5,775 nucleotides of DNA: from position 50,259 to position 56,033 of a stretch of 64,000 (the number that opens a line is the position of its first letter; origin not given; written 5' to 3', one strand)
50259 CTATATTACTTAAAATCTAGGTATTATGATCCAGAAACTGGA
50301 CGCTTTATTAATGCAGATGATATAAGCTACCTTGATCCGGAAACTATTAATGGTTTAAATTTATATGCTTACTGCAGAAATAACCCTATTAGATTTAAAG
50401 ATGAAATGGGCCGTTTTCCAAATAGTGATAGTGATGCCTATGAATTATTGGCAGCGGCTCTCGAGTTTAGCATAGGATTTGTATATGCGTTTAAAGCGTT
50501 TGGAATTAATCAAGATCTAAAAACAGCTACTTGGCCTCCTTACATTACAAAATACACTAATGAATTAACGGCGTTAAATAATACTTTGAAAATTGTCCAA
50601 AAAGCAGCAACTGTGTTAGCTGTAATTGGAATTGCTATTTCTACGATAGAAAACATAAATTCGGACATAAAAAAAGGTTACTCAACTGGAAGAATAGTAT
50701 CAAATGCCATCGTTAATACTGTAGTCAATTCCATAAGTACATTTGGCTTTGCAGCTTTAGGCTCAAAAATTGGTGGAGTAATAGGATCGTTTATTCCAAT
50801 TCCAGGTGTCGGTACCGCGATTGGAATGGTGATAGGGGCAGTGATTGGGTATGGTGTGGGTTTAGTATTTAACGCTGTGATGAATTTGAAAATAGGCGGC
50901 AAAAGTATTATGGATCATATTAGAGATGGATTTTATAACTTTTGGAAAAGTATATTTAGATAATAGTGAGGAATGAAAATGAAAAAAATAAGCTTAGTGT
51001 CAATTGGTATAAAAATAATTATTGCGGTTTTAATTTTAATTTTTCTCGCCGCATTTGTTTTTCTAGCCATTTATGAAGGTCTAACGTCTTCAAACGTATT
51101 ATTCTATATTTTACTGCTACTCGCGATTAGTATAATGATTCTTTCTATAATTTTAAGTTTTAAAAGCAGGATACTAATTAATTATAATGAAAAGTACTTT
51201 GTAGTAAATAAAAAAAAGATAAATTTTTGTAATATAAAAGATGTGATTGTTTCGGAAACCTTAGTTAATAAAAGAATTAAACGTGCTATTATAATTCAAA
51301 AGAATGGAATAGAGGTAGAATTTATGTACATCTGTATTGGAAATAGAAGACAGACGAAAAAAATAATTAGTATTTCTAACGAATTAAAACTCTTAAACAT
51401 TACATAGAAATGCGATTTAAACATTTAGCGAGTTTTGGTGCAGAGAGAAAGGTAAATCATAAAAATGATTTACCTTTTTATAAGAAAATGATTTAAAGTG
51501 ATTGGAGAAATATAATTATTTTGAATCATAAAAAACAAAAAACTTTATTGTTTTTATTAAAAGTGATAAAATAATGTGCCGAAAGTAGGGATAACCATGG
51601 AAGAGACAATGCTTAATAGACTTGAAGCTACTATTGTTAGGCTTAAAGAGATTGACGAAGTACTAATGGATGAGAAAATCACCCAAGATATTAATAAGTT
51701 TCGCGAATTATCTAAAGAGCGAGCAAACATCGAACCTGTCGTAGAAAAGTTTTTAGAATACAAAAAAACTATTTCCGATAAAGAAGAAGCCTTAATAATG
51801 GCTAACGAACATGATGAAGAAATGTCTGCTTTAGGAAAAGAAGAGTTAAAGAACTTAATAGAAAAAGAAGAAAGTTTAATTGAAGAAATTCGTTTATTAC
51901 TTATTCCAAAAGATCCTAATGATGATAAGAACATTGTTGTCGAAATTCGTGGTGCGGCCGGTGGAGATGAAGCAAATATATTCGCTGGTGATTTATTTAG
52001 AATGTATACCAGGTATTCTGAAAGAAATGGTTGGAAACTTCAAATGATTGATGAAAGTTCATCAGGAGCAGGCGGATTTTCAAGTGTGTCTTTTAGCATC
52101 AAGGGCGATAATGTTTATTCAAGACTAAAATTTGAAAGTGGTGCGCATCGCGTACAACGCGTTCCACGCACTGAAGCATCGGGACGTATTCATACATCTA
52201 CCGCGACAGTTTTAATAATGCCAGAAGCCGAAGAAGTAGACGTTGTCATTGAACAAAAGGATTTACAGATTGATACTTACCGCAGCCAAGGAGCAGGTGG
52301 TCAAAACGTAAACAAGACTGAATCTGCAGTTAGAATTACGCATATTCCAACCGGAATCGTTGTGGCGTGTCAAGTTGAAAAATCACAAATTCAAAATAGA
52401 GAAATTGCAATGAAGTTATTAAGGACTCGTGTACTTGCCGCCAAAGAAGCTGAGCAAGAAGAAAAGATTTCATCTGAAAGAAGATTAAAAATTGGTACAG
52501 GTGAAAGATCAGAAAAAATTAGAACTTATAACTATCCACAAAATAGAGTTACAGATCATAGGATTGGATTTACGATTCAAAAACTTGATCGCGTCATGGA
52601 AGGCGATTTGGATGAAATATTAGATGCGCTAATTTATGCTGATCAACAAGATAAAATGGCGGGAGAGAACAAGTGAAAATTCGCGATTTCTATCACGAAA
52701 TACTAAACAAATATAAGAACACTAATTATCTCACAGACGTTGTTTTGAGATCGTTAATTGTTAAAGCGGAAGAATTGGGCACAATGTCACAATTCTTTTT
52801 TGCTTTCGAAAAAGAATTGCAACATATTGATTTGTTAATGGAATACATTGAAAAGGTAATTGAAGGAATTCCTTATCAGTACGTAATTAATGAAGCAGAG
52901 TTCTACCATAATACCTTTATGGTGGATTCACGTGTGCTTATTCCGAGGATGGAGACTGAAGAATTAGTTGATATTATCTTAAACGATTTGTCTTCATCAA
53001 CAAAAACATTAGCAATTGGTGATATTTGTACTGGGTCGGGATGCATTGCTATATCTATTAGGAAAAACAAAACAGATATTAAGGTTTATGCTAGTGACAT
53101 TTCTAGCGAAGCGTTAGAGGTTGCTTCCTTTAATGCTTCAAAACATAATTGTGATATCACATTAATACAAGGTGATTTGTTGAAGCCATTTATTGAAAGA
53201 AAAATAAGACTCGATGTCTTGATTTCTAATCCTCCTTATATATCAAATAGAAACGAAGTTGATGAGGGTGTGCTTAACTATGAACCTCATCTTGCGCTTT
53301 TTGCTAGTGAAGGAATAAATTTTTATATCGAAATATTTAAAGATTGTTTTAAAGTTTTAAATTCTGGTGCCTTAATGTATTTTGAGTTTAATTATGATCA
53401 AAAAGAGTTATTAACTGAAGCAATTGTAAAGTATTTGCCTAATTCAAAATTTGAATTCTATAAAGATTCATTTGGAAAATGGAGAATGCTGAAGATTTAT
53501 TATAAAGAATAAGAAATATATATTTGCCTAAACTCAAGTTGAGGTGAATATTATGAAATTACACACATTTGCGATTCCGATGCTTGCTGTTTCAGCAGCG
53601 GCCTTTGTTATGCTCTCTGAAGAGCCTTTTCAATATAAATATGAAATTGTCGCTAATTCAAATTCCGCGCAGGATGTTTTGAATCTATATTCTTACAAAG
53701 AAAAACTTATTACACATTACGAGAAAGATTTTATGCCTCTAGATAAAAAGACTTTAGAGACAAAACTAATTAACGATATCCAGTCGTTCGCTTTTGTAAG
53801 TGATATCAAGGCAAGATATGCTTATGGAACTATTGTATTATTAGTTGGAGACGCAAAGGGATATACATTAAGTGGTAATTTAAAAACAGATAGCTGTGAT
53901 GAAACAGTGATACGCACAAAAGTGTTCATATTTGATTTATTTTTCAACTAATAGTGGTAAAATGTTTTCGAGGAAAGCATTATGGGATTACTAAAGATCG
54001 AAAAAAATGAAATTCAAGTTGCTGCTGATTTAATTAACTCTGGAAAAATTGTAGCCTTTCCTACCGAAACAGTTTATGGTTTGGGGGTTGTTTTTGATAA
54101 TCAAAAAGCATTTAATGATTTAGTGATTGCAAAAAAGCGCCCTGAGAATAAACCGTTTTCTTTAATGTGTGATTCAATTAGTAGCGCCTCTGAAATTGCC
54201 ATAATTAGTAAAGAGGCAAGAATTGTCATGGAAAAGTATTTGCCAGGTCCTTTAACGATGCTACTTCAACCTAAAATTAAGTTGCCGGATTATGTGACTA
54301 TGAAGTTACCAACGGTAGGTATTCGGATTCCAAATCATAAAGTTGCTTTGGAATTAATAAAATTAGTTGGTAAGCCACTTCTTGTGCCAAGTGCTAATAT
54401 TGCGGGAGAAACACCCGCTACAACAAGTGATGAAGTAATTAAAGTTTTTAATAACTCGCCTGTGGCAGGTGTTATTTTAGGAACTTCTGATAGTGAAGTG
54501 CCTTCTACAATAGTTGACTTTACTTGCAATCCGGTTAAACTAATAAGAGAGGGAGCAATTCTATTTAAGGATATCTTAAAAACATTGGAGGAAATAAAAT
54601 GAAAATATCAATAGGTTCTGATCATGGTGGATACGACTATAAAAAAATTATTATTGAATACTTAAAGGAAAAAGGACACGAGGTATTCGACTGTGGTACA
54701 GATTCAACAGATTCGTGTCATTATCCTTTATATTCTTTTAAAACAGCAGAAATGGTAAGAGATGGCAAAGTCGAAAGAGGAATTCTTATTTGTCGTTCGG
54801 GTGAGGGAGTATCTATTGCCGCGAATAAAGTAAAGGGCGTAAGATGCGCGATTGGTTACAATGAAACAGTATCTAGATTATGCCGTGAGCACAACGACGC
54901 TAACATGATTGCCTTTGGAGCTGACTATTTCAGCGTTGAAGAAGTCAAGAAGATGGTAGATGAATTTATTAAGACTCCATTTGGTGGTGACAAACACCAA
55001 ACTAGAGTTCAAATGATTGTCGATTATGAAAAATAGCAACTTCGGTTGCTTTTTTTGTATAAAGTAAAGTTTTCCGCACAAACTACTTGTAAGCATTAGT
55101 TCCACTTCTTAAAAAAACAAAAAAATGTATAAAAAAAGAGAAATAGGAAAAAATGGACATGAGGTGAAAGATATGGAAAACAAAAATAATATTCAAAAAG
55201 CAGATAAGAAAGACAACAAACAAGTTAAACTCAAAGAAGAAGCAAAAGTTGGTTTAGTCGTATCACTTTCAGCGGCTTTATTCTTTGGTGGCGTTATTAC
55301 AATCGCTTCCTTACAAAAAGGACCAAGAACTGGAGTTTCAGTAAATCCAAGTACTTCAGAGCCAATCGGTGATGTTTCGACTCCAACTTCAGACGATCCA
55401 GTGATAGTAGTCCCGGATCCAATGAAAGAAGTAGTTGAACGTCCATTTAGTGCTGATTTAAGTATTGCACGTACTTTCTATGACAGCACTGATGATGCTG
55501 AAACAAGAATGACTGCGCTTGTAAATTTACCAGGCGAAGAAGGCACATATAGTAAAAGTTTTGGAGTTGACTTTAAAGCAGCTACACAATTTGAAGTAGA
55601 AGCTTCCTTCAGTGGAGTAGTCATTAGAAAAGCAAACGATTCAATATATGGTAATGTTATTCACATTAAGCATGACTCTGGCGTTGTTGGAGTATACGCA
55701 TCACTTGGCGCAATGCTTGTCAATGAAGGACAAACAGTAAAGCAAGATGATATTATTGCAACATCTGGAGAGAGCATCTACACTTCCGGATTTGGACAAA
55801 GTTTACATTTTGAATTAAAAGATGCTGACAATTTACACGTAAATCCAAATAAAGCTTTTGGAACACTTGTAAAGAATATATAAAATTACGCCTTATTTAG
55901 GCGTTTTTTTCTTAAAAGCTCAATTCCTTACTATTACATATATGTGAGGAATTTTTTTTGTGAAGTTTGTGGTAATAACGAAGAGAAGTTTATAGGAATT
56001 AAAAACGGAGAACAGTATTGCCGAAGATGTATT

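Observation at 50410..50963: Rhs C-terminal variable domain is a glycine-zipper, membrane-helix-like module rather than a nuclease or deaminase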

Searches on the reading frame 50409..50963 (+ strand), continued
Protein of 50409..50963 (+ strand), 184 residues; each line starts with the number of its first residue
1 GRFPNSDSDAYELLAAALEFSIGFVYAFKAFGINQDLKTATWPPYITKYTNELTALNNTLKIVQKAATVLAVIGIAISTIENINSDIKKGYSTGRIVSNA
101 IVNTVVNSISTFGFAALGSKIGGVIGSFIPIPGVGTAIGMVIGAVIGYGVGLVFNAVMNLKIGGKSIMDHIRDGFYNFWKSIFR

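Call 78: list_cluster_members(proteins=[P0005, P0154, P0008, P0010, P0027, P0032, P0041, P0046, P0028, P0103])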
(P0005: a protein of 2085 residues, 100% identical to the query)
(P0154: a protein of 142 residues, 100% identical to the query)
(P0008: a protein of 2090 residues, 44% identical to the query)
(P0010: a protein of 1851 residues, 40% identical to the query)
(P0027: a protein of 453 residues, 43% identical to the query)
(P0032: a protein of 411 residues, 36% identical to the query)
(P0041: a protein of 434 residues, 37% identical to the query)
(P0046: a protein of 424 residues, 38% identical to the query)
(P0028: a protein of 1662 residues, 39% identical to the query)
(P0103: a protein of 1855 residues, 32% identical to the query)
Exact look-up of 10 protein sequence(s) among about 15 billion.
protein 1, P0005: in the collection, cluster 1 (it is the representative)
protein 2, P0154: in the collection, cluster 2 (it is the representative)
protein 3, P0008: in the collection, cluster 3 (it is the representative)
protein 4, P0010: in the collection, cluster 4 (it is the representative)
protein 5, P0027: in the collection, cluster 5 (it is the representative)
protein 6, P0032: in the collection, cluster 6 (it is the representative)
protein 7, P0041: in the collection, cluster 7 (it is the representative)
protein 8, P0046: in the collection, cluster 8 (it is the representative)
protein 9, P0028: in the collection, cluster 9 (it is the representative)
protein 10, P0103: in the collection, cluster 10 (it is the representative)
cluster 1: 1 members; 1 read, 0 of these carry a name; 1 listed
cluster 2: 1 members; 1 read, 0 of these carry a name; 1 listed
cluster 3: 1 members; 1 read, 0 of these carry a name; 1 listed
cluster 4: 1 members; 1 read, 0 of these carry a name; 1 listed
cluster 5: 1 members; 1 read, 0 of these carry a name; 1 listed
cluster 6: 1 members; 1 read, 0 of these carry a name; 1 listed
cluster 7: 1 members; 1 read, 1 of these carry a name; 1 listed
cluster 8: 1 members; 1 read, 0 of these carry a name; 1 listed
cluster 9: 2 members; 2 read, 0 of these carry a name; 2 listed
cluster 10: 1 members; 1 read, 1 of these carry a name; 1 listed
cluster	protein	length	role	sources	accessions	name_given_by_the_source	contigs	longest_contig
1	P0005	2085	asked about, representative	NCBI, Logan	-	-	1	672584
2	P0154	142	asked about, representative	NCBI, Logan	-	-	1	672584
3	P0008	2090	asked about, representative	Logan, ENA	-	-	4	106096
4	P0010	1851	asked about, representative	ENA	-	-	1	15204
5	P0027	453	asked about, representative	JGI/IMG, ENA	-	-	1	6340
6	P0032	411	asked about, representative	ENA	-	-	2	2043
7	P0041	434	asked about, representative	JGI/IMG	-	hypothetical protein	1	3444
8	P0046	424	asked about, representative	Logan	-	-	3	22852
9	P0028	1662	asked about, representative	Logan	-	-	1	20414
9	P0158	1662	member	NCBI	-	-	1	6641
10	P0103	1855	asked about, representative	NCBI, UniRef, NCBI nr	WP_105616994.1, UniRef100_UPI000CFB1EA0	RHS repeat-associated core domain-containing protein [Vallitalea okinawensis] | RHS repeat-associated core domain-containing protein n=1 Tax=Vallitalea okinawensis ...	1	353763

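Call 83: find_encoding_contigs(protein=P0046, flank=6000, max_places=3)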
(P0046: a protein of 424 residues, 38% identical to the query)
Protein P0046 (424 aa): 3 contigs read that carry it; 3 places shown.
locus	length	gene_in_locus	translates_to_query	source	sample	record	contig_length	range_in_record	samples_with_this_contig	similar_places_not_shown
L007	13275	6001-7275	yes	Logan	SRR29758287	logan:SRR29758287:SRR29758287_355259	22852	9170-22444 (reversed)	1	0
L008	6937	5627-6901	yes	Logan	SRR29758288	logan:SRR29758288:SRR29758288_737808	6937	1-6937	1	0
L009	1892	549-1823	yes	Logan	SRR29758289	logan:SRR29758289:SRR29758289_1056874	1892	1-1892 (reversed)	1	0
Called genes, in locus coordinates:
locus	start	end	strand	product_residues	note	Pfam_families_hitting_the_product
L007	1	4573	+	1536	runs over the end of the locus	PF00498:FHA, PF16697:Yop-YscD_cpl, PF01580:FtsK_SpoIIIE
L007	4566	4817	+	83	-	-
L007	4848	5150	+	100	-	PF06013:WXG100, PF00823:PPE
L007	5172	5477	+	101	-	PF06013:WXG100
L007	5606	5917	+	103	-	-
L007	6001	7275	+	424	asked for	-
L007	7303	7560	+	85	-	PF13780:DUF4176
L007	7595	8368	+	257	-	-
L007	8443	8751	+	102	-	PF00498:FHA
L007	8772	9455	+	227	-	PF16697:Yop-YscD_cpl (weak), PF00498:FHA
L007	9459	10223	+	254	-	PF00481:PP2C (faint), PF13672:PP2C_2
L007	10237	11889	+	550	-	PF00069:Pkinase, PF07714:PK_Tyr_Ser-Thr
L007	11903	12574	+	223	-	-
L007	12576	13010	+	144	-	-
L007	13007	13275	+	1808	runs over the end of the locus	PF05345:He_PIG, PF16640:Big_3_5 (weak), PF26918:Ig_Eae (weak), PF18657:YDG, PF19077:Big_13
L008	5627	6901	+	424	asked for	-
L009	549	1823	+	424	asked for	-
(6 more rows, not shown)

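Call 84: find_encoding_contigs(protein=P0027, flank=5000, max_places=2)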
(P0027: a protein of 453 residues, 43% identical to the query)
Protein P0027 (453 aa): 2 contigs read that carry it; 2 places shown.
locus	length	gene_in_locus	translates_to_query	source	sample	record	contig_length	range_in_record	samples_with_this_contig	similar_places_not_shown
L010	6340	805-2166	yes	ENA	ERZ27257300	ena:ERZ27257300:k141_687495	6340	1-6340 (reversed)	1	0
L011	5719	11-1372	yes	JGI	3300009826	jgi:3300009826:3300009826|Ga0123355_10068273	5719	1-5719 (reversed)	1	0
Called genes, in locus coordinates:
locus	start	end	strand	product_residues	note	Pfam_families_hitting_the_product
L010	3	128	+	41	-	?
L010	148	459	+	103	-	PF06013:WXG100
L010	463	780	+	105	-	-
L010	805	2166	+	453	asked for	PF06013:WXG100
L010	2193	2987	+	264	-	-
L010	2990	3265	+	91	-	PF13780:DUF4176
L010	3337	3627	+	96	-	PF04740:LXG (weak), PF06013:WXG100, PF25547:WXG100_2 (weak)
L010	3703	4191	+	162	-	-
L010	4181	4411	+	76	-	-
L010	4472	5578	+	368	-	PF10140:YukC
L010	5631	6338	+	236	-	?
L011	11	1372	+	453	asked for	PF06013:WXG100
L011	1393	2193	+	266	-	-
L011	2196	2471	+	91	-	PF13780:DUF4176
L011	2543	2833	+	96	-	PF04740:LXG (weak), PF06013:WXG100, PF25547:WXG100_2 (weak)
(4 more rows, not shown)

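Call 90: find_related_loci(query=A4, collection=viral_contigs, flank=8000)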
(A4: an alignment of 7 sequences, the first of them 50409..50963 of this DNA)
Query A4 (184 aa) in viral_contigs; peptide patterns used: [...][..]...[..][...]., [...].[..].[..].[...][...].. (x = any residue, [..] = any of these).
44 stretches matched a pattern, but none encodes a relative of the query by tblastn (E <= 1e-3).

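Call 91: find_related_loci(query=A4, collection=metagenome_contigs, flank=2500)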
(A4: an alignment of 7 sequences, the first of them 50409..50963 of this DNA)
Query A4 (184 aa) in metagenome_contigs; peptide patterns used: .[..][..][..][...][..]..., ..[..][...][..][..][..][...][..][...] (x = any residue, [..] = any of these).
215 stretches matched a pattern; 13 encode a relative of the query (tblastn E <= 1e-3); 13 distinct loci.
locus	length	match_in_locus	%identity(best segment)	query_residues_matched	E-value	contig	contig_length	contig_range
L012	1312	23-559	42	1-183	9e-38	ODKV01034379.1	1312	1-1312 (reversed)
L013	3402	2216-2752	40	1-183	3e-34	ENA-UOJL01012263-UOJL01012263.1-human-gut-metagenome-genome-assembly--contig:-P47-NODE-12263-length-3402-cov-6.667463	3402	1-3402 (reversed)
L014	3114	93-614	38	6-183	2e-31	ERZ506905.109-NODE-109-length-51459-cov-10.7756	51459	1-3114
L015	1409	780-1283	38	12-183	3e-31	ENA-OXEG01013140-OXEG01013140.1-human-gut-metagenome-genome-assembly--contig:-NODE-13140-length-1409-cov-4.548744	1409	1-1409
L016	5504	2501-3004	38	12-183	6e-31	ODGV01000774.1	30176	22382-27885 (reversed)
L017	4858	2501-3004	38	12-183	6e-31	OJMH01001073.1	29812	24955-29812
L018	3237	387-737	48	61-183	9e-30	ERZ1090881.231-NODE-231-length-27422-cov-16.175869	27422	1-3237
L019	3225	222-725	37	12-183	1e-29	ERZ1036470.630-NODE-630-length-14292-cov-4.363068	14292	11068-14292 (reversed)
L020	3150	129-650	42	6-183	6e-29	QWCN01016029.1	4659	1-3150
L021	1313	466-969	42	12-183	4e-28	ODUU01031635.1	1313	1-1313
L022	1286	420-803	44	51-183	7e-27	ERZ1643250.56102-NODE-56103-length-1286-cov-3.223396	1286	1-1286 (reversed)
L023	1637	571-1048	36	12-183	2e-18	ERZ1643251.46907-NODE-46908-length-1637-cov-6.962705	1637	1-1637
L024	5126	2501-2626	57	142-183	8e-12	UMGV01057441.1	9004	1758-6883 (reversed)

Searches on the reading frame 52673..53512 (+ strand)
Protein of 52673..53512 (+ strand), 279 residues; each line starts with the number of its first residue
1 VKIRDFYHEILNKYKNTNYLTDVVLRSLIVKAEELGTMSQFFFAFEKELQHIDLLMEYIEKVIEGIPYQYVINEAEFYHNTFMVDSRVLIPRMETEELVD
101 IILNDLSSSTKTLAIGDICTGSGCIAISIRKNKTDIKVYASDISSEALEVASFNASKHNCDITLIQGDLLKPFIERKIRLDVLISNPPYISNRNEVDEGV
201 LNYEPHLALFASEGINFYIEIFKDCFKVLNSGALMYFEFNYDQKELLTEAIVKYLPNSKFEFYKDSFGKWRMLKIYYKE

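Call 5: search_protein_families(library=pfam, proteins=[window:52673-53512:+], max_evalue=1)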
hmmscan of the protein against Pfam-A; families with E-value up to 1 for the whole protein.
window:52673-53512:+ (279 aa): 13 families
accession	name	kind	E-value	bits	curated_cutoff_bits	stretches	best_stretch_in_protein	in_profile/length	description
PF05175.20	MTS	-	1.6e-11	44.6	23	1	101-194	22-113/170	Methyltransferase small domain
PF13847.12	Methyltransf_31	-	4.9e-07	30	27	1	113-206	5-89/145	Methyltransferase domain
PF13649.12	Methyltransf_25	-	1.9e-06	28.9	27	1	117-185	3-70/97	Methyltransferase domain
PF02384.22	N6_Mtase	-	0.00018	21.4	20.4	1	99-192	35-138/311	N-6 DNA Methylase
PF07669.17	Eco57I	-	0.00025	21.6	25.3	1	166-236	69-132/171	Eco57I restriction-modification methylase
PF06325.19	PrmA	-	0.00034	20.6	22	1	114-186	164-233/296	Ribosomal protein L11 methyltransferase (PrmA)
PF12847.13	Methyltransf_18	-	0.001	19.5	27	1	112-177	15-82/151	Methyltransferase domain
PF01170.24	UPF0020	-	0.001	19.2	22.3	1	131-190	72-132/197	RMKL-like, methyltransferase domain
PF05971.18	Methyltransf_10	-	0.0025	17.7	23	1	98-199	89-197/299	RNA methyltransferase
PF08241.18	Methyltransf_11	-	0.0066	17.5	21.2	1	117-175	2-58/95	Methyltransferase domain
PF11599.14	AviRa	-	0.023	14.6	25.7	1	95-155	35-97/232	RRNA methyltransferase AviRa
PF08242.18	Methyltransf_12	-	0.033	15.3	30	1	117-185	2-71/98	Methyltransferase domain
PF01209.24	Ubie_methyltran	-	0.05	13.4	20.1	1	104-166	40-104/233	ubiE/COQ5 methyltransferase family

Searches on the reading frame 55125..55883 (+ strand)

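Call 13: search_protein_families(library=pfam, proteins=[window:55125-55883:+], max_evalue=0.001)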
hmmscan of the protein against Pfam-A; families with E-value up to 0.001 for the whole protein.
window:55125-55883:+ (252 aa): 1 family
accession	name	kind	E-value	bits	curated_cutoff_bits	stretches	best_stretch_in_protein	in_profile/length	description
PF01551.29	Peptidase_M23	-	4.5e-21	75.3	28.7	1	145-241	3-96/96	Peptidase family M23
